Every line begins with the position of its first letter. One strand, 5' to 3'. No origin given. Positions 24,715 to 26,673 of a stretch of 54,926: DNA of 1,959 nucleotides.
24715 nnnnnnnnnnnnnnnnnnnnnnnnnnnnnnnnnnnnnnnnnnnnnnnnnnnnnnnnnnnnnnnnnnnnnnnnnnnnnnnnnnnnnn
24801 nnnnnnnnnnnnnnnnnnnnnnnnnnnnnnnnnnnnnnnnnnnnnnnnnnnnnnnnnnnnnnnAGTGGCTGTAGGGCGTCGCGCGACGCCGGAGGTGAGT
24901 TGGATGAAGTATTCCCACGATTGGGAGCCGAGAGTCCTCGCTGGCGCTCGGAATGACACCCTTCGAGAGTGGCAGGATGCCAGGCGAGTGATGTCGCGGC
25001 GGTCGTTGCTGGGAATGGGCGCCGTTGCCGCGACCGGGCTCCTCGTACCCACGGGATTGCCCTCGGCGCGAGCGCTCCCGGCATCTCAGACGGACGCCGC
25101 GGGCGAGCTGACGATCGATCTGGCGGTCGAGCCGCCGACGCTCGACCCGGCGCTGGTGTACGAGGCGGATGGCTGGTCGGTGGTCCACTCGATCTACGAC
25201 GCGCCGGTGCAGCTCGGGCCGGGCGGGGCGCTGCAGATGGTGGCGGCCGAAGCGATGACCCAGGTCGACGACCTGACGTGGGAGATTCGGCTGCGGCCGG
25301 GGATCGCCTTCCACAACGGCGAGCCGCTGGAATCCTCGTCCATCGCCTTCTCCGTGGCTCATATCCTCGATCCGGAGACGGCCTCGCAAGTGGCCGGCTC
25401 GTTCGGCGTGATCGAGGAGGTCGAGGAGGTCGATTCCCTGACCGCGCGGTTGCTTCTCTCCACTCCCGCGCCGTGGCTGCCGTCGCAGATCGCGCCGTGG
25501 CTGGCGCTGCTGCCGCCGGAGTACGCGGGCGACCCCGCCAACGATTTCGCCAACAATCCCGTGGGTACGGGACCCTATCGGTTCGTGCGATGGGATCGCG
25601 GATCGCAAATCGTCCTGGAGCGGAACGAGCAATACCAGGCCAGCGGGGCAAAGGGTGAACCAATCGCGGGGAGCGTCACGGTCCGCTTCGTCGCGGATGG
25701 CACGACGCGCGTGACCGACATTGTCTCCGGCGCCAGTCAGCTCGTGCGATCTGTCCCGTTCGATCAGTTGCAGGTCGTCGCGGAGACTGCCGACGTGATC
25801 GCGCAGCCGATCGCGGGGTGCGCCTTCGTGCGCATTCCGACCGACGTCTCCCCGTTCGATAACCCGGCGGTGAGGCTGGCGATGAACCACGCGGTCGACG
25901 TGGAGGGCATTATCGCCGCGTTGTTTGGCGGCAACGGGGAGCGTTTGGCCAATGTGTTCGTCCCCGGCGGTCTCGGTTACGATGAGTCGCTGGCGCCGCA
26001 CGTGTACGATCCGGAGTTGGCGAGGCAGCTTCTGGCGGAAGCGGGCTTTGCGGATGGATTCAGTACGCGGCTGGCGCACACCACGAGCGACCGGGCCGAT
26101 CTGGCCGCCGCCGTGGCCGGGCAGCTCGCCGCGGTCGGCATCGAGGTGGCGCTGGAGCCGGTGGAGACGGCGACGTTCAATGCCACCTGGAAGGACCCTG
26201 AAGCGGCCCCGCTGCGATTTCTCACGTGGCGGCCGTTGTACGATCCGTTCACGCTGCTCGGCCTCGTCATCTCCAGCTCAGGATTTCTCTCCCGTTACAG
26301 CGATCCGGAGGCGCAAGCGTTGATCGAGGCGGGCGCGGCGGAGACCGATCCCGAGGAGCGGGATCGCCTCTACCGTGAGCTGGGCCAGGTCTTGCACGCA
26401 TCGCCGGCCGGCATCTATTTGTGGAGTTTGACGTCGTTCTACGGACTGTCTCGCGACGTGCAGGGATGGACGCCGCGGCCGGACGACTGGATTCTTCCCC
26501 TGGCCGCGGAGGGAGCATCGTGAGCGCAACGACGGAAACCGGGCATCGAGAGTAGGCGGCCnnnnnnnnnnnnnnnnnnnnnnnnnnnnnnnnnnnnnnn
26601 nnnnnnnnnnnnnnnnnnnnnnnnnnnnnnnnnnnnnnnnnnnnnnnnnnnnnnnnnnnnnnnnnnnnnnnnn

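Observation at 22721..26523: FMN riboswitch in front of a Dpp/Opp-type ABC importer that has no ATPase genes: candidate new flavin or deazaflavin uptake system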

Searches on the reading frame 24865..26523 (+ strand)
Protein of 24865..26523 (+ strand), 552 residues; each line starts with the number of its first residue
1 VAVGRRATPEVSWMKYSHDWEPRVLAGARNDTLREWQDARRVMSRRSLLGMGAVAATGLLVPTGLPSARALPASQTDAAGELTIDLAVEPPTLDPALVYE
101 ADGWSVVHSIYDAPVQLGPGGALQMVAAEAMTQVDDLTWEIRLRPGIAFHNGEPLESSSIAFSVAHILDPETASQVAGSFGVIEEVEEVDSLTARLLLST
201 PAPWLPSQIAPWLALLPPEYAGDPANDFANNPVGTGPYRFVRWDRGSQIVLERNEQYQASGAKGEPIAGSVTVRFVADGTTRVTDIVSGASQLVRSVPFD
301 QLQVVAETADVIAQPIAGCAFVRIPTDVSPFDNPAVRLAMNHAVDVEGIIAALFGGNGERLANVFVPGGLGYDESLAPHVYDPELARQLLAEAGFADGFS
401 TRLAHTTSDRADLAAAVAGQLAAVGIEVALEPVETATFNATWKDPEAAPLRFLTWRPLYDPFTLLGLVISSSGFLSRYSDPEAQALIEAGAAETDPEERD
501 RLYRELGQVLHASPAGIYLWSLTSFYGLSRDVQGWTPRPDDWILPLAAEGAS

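Call 6: search_protein_families(library=pfam, proteins=[window:24865-26523:+])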
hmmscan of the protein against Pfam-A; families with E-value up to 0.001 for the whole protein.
window:24865-26523:+ (552 aa): 1 family
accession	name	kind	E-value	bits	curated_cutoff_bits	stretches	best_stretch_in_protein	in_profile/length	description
PF00496.27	SBP_bac_5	-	1e-68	232.6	32.4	1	128-461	7-353/368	Bacterial extracellular solute-binding proteins, family 5 Middle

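Call 7: search_protein_families(library=ncbifam, proteins=[window:24865-26523:+])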
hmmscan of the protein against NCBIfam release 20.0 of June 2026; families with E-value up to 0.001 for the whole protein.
window:24865-26523:+ (552 aa): 11 families
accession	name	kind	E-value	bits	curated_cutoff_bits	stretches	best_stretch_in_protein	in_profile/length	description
NF011942.0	PRK15413.1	equivalog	5.2e-43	147.5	594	1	68-433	16-383/512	glutathione ABC transporter substrate-binding protein GsiB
NF045468.1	Opp5A_nikA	equivalog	5.4e-32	110.9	600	1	74-542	12-479/488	nickel ABC transporter substrate-binding protein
TIGR02294.1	nickel_nikA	equivalog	8.3e-29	100.5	393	1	81-512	7-463/501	nickel ABC transporter substrate-binding protein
NF045467.1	Opp4A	equivalog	2.9e-23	81.9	650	1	229-536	204-542/556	oligopeptide ABC transporter substrate-binding protein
NF043070.1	DppA_dipep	equivalog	2.2e-21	76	1005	1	181-535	150-519/535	dipeptide ABC transporter periplasmic-binding protein DppA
TIGR04028.1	SBP_KPN_01854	hypoth_equivalog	2.8e-20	72.4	468.5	1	128-451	49-400/509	TIGR04028 family ABC transporter substrate-binding protein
NF011684.0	PRK15104.1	equivalog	5.1e-18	65.1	947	1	46-517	7-506/543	oligopeptide ABC transporter substrate-binding protein OppA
NF011689.0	PRK15109.1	equivalog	4.5e-17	61.9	560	1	225-440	205-423/547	ABC transporter substrate-binding protein SapA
NF047575.1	opine_bind_CntA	exception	2.2e-12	46.3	800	1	110-398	65-363/535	staphylopine-dependent metal ABC transporter substrate-binding lipoprotein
NF010149.0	PRK13626.1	equivalog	1.4e-10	40.4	476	1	125-251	166-283/552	HTH-type transcriptional regulator SgrR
NF007287.0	PRK09755.1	equivalog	2.3e-05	23.4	1098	1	87-180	40-134/535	ABC transporter substrate-binding protein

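Call 11: find_homologous_proteins(query=window:24865-26523:+)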
Query window:24865-26523:+ (552 aa): 1003 proteins with E <= 0.001 among 8000 candidates; the best 120 are listed.
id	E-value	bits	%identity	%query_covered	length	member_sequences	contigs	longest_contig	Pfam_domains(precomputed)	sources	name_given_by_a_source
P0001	0.0e+0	1199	100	98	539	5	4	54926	PF00496.28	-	-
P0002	4.8e-288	974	81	96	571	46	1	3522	PF00496.28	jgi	jgi:peptide/nickel transport system substrate-binding protein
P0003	1.7e-284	963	83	94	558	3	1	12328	PF00496.28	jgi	jgi:peptide/nickel transport system substrate-binding protein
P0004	3.6e-281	952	81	96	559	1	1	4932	PF00496.28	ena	-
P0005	1.8e-277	939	82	93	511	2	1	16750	PF00496.28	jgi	jgi:peptide/nickel transport system substrate-binding protein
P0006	8.4e-274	927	77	99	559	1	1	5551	PF00496.28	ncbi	-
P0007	3.6e-252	856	74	93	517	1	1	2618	PF00496.28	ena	-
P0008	7.8e-252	855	76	91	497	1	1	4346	PF00496.28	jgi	jgi:peptide/nickel transport system substrate-binding protein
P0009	9.1e-250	848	74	93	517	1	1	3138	PF00496.28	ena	-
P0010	1.4e-249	847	74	92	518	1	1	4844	PF00496.28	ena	-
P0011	2.4e-249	847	74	93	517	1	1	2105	PF00496.28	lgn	-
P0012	2.8e-249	846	74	93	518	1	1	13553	PF00496.28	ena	-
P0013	2.9e-249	846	74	92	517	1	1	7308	PF00496.28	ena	-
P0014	5.8e-249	845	74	92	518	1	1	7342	PF00496.28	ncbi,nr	ncbi:MAG: ABC transporter substrate-binding protein [Chloroflexi bacterium]|nr:ABC transporter subst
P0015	7.0e-249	845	74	92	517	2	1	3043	PF00496.28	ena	-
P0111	4.4e-212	724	63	93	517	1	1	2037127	PF00496.28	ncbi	-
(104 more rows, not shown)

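Call 18: find_encoding_contigs(protein=P0111, flank=10000, max_places=3)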
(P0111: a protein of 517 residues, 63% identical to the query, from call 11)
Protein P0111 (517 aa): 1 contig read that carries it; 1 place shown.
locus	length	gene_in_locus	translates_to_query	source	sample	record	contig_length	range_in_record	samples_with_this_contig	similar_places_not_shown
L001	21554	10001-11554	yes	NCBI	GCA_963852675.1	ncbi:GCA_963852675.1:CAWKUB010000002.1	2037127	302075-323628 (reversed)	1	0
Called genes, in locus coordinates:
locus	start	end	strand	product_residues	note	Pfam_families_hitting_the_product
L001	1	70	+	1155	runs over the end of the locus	PF02574:S-methyl_trans, PF00809:Pterin_bind, PF03599:CdhD (weak), PF02607:B12-binding_2, PF02310:B12-binding, PF02965:Met_synt_B12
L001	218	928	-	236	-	-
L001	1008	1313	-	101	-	-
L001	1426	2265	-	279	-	PF02585:PIG-L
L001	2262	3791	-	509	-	PF00370:FGGY_N, PF02782:FGGY_C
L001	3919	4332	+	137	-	PF01243:PNPOx_N, PF12900:Pyridox_ox_2 (weak)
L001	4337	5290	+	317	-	PF01933:CofD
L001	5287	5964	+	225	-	PF01983:CofC, PF12804:NTP_transf_3 (weak)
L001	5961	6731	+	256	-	PF01996:F420_ligase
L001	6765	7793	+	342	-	PF00296:Bac_luciferase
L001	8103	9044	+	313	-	PF19300:BPD_transp_1_N, PF00528:BPD_transp_1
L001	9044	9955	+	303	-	PF12911:OppC_N (weak), PF00528:BPD_transp_1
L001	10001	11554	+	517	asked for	PF00496:SBP_bac_5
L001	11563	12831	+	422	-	PF01243:PNPOx_N, PF00881:Nitroreductase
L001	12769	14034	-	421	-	PF01546:Peptidase_M20, PF07687:M20_dimer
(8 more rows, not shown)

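Call 25: find_related_loci(query=A1, collection=genome_contigs, flank=10000)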
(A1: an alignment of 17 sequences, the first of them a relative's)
Query A1 (539 aa) in genome_contigs; peptide patterns used: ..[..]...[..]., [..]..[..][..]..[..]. (x = any residue, [..] = any of these).
93 stretches matched a pattern; 55 encode a relative of the query (tblastn E <= 1e-3); 54 distinct loci.
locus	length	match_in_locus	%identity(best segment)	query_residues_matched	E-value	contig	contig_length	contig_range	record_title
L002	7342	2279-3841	73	15-537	0e+0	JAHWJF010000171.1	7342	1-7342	MAG: Chloroflexota bacterium isolate 0707_bin10 NODE_2806_length_7342_cov_7.073693, whole genome shotgun sequence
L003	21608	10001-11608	73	10-539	0e+0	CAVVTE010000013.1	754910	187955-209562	MAG: uncultured Chloroflexia bacterium isolate MFD02840.bin.2.158 genome assembly, contig: contig_25473, whole genome sh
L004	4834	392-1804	75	69-539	0e+0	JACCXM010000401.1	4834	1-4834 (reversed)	MAG: Chloroflexia bacterium isolate MGR_bin178 SD2897-2912_k127_842497, whole genome shotgun sequence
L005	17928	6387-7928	71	24-538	0e+0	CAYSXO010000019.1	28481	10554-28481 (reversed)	MAG TPA_asm: uncultured Sphaerobacteraceae bacterium isolate binchicken_co179_374 genome assembly, contig: NODE_3851_len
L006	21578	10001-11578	68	9-533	0e+0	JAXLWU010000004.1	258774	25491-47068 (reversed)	MAG: Thermomicrobiales bacterium isolate STL-CHL31 C2.82.fa-4, whole genome shotgun sequence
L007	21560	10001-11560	74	16-534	0e+0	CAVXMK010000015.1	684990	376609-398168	MAG: uncultured Chloroflexia bacterium isolate MFD02840.bin.2.193 genome assembly, contig: contig_34346, whole genome sh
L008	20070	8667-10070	65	66-533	0e+0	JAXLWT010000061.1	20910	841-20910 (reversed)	MAG: Thermomicrobiales bacterium isolate STL-CHL30 C1.275.fa-61, whole genome shotgun sequence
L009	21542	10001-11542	64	24-538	0e+0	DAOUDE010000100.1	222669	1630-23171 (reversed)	MAG TPA_asm: Thermomicrobiales bacterium isolate M11_10 k145_272968, whole genome shotgun sequence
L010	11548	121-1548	66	61-536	0e+0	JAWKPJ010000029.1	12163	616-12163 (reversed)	MAG: Thermomicrobiales bacterium isolate AC2.42 AC2.42.fa-29, whole genome shotgun sequence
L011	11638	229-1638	62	67-536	0e+0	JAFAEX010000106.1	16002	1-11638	MAG: Chloroflexota bacterium isolate OH_SBlB_151 k127_925957, whole genome shotgun sequence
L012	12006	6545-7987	67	60-537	0e+0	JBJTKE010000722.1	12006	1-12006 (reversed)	MAG: Chloroflexota bacterium isolate samp_4310_concoct_673 samp_4310_2021952, whole genome shotgun sequence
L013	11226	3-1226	69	131-538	0e+0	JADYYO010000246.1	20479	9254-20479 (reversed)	MAG: Thermomicrobiales bacterium isolate SJ531 c_000000615961, whole genome shotgun sequence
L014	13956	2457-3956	59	37-536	0e+0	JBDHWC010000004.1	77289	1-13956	MAG: Thermomicrobiales bacterium isolate AS-MESO-OLR.348 NODE_749_length_77289_cov_35.779218, whole genome shotgun seque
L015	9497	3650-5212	57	10-534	0e+0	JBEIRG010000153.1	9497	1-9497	MAG: Sphaerobacterales bacterium isolate Sample-107-S80-bin-11 Sample_107_S80-bin_11-k141_2632049, whole genome shotgun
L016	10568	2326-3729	59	69-536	0e+0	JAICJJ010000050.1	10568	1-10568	MAG: Thermomicrobiales bacterium isolate GZL_FP_2_bin.163 k141_2024678_length_10568_cov_10.0134, whole genome shotgun se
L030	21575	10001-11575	50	5-531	1e-160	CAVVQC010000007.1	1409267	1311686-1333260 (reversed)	MAG: uncultured Chloroflexia bacterium isolate MFD02581.bin.1.11 genome assembly, contig: contig_33960, whole genome sho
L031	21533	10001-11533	51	19-531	1e-160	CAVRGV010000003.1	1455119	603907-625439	MAG: uncultured Chloroflexia bacterium isolate MFD05442.bin.2.324 genome assembly, contig: contig_23288, whole genome sh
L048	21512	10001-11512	43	21-531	4e-122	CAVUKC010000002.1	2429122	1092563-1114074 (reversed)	MAG: uncultured Chloroflexia bacterium isolate MFD01721.bin.1.124 genome assembly, contig: contig_5555, whole genome sho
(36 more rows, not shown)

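Call 28: find_encoding_contigs(protein=P0001, flank=10000, max_places=4)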
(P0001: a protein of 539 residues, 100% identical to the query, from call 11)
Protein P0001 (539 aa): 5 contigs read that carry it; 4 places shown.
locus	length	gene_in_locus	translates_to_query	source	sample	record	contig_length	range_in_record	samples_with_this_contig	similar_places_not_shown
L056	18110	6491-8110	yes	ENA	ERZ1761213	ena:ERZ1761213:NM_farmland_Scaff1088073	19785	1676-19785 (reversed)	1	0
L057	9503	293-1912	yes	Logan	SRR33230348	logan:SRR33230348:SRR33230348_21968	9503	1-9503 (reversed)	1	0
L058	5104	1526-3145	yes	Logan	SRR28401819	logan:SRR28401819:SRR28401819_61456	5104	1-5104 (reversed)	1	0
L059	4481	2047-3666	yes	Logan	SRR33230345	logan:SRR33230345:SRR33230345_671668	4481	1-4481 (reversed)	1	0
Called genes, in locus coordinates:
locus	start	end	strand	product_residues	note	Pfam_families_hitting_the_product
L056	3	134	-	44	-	?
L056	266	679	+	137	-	PF01243:PNPOx_N, PF12900:Pyridox_ox_2 (weak)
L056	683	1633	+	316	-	PF01933:CofD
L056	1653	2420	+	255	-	PF01983:CofC, PF12804:NTP_transf_3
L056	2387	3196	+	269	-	PF01996:F420_ligase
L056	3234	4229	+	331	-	PF00296:Bac_luciferase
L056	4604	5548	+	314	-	PF19300:BPD_transp_1_N (weak), PF00528:BPD_transp_1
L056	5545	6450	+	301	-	PF00528:BPD_transp_1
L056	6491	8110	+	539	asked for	PF00496:SBP_bac_5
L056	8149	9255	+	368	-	PF01243:PNPOx_N, PF00881:Nitroreductase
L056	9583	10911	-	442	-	PF02040:ArsB, PF03600:CitMHS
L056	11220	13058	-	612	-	PF01019:G_glu_transpept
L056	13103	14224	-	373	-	PF00144:Beta-lactamase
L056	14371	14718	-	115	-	-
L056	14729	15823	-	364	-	PF00144:Beta-lactamase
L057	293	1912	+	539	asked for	PF00496:SBP_bac_5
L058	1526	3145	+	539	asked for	PF00496:SBP_bac_5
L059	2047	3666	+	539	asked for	PF00496:SBP_bac_5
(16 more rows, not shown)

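Call 43: search_solved_structures(query=A1, max_evalue=1e-10)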
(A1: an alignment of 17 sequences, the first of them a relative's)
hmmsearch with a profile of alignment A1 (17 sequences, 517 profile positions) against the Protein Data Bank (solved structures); distinct sequences matched with E-value up to 1e-10: 83 (the best 60 are shown).
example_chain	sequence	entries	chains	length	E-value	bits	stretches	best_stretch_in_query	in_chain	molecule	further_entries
5u4o_A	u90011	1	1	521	3.9e-77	262.9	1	40-474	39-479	ABC transporter substrate-binding protein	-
6hlx_A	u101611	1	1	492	3.2e-58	200.5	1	47-504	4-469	AgaA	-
8upi_A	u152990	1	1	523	2.2e-56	194.4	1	44-415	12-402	Peptide ABC transporter substrate-binding protein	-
6ofq_A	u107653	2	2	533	1.1e-54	188.8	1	35-478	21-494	Heme-binding protein A / AI-2 binding protein A | Heme-binding protein A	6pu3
1uqw_A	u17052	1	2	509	5.4e-53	183.3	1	41-404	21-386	PUTATIVE BINDING PROTEIN YLIB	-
6tfq_A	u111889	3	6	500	1.5e-49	171.9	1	45-485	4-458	ABC transporter substrate-binding protein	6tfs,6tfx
3m8u_A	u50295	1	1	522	1.6e-45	158.6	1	51-503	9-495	Heme-binding protein A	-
7kz8_A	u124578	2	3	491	1.2e-43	152.4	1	42-484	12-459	Peptide/nickel transport system substrate-binding protein AapF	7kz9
3tpa_A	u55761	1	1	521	7.3e-43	149.8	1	44-479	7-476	Heme-binding protein A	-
5isu_A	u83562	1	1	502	1.5e-42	148.8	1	42-483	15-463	Lmo0135 protein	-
8z1y_F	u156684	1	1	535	1.3e-40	142.4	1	46-500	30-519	Dipeptide-binding protein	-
8z1z_F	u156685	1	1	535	1.4e-40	142.2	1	46-500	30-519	Dipeptide-binding protein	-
1dpp_A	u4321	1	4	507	2.5e-40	141.4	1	92-500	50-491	DIPEPTIDE BINDING PROTEIN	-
1dpe_A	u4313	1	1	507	2.9e-39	137.9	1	92-500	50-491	DIPEPTIDE-BINDING PROTEIN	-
5f1q_A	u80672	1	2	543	1.7e-38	135.5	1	74-489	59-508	Periplasmic dipeptide transport protein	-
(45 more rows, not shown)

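Call 49: predict_structure(alignment_id=A1)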
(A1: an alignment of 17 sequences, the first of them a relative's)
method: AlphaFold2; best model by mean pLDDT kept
length: 539 residues; sequences in the alignment: 17
mean_pLDDT: 59.7   pTM: 0.47
mean pLDDT of the five models: 59.7, 59.1, 58.3, 58.0, 44.0
residues with pLDDT >= 90: 76; 70-90: 130; 50-70: 117; < 50: 216
segments of 3 or more residues with pLDDT < 50: 1-66, 69-115, 198-203, 214-222, 230-236, 247-251, 260-286, 295-299, 301-304, 443-446, 509-539
pLDDT, mean of each block of 10 residues (from residue 1): 30 33 34 31 28 25 40 35 26 27 27 54 84 57 78 72 70 89 85 54 54 49 50 51 53 54 34 27 44 50 63 90 94 80 67 74 90 97 95 69 92 92 67 83 54 67 77 86 87 89 69 40 26 30
secondary structure, 60 per line:
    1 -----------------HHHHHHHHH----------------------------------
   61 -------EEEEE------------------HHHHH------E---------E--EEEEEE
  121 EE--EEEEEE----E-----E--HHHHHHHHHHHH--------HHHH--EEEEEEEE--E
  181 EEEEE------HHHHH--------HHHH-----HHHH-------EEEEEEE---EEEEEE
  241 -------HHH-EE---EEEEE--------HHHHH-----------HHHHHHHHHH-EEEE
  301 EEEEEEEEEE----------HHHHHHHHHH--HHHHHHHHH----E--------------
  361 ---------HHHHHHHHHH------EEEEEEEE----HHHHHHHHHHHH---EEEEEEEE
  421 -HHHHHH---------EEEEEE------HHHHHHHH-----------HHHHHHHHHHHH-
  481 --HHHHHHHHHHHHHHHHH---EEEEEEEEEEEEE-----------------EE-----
elements in order: H18-26 E68-72 H91-95 E115-122 E125-130 H144-155 H164-167 E170-177 E180-185 H192-196 H205-208 H214-217 E225-231 E235-240 E257-261 H270-274 H286-295 E297-310 H321-330 H333-341 H370-379 E386-393 H398-409 E413-420 H422-427 E437-442 H449-456 H468-479 H483-499 E503-515

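Call 50: find_homologous_proteins(query=L048:10001-11512:+)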
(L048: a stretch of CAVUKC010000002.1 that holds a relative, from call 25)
Query L048:10001-11512:+ (504 aa): 1529 proteins with E <= 0.001 among 8000 candidates; the best 120 are listed.
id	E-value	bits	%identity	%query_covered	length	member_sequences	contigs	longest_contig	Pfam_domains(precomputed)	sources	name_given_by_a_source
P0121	0.0e+0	1077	100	97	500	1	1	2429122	PF00496.28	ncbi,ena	-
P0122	8.5e-246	835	76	94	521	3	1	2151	PF00496.28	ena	-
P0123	3.0e-244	830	75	98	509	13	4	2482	PF00496.28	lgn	-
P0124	6.1e-244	829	76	98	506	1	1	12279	PF00496.28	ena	-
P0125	9.9e-244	828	76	98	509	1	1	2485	PF00496.28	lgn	-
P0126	5.1e-243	826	75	98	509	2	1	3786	PF00496.28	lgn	-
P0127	1.3e-240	818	74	98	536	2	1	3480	PF00496.28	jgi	jgi:peptide/nickel transport system substrate-binding protein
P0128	1.7e-240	817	75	98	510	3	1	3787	PF00496.28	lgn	-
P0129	4.2e-240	816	74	98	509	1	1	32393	PF00496.28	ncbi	-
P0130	1.6e-239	814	73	98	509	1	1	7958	PF00496.28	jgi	jgi:peptide/nickel transport system substrate-binding protein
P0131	3.7e-239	813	75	98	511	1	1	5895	PF00496.28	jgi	jgi:peptide/nickel transport system substrate-binding protein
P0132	2.2e-238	810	74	98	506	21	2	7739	PF00496.28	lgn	-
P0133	8.8e-238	808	73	98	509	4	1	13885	PF00496.28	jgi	jgi:peptide/nickel transport system substrate-binding protein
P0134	3.7e-237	806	74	97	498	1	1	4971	PF00496.28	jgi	jgi:ABC-type transport system substrate-binding protein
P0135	4.8e-237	806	75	93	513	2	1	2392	PF00496.28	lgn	-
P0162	1.9e-172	593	56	98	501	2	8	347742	PF00496.28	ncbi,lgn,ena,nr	ncbi:MAG: ABC transporter substrate-binding protein [Thermomicrobiales bacterium]|nr:ABC transporter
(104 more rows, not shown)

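Call 51: find_encoding_contigs(protein=P0121, flank=10000, max_places=1)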
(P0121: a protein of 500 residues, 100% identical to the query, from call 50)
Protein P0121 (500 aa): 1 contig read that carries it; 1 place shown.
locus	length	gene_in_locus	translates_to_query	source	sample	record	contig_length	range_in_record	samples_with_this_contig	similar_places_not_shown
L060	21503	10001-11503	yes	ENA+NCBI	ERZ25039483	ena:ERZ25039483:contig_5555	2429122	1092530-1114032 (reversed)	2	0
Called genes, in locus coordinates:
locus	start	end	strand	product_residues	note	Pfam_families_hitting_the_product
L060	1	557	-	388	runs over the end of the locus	PF01053:Cys_Met_Meta_PP, PF00155:Aminotran_1_2 (weak), PF01041:DegT_DnrJ_EryC1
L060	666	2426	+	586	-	PF00246:Peptidase_M14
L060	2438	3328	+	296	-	PF03747:ADP_ribosyl_GH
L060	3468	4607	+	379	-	PF00226:DnaJ, PF01556:DnaJ_C, PF00684:DnaJ_CXXCXGXG, PF27439:DnaJ_C_2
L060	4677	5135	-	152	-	PF13473:Cupredoxin_1 (weak), PF00127:Copper-bind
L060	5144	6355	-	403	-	PF02535:Zip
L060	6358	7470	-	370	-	PF07732:Cu-oxidase_3, PF07731:Cu-oxidase_2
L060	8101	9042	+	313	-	PF19300:BPD_transp_1_N (faint), PF00528:BPD_transp_1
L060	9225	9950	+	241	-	PF00528:BPD_transp_1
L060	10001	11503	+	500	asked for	PF00496:SBP_bac_5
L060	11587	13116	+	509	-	PF00496:SBP_bac_5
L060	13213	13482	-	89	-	-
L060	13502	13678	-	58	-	-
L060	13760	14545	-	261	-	PF01209:Ubie_methyltran (faint), PF13489:Methyltransf_23, PF13847:Methyltransf_31, PF08241:Methyltransf_11, PF08242:Methyltransf_12, PF13649:Methyltransf_25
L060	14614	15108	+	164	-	PF01668:SmpB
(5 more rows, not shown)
